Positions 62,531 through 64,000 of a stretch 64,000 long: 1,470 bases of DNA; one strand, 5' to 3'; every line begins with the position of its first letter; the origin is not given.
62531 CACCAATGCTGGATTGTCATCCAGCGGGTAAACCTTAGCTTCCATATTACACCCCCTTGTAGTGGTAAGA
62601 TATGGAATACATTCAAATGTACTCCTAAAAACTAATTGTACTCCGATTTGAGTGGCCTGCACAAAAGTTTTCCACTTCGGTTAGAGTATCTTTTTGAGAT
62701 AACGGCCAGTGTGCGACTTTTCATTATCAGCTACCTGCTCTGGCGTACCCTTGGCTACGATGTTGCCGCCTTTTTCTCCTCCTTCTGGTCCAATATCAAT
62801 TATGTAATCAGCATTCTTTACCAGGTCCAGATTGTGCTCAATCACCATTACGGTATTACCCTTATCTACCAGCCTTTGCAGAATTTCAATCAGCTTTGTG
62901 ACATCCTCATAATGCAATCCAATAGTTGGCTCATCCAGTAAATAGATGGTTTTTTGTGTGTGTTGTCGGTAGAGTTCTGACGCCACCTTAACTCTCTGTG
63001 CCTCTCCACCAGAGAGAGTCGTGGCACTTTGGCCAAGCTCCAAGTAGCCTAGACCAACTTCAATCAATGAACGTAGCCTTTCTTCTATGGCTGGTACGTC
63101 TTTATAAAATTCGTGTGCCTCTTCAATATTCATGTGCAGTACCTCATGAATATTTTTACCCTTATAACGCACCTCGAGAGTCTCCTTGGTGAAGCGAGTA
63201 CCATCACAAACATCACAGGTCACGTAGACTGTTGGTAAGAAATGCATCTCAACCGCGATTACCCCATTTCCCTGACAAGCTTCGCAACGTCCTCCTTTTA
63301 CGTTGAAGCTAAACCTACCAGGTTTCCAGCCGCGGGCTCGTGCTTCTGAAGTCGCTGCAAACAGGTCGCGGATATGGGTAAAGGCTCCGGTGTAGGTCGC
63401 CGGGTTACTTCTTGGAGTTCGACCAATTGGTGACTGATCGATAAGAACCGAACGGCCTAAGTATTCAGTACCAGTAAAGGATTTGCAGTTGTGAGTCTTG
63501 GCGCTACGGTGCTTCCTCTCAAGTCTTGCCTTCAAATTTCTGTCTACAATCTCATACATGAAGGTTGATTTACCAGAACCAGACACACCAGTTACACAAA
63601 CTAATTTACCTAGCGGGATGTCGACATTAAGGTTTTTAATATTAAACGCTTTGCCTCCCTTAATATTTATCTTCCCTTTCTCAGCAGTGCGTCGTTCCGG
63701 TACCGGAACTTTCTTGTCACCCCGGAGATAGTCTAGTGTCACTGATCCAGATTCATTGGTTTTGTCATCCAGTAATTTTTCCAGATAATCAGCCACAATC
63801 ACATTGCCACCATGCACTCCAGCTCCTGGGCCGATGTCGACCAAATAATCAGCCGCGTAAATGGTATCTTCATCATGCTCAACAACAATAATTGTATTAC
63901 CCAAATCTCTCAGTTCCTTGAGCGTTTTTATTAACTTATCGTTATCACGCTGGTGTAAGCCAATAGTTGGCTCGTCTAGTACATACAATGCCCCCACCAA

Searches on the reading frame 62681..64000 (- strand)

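Call 54: search_protein_families(library=pfam, proteins=[window:62681-64000:-])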
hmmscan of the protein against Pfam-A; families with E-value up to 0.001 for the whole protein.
window:62681-64000:- (439 aa): 4 families
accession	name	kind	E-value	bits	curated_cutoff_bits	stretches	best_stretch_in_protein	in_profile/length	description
PF00005.33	ABC_tran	-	6.9e-11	43.3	25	1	305-359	85-136/137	ABC transporter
PF02463.25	SMC_N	-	2.1e-08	34.3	40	0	301-403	135-211/220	RecF/RecN/SMC N terminal domain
PF13304.12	AAA_21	-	3.2e-06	27.9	27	0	335-383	243-292/304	AAA domain, putative AbiEii toxin, Type IV TA system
PF13175.12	AAA_15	-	1.8e-05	25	32.1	0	345-385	324-365/374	AAA ATPase domain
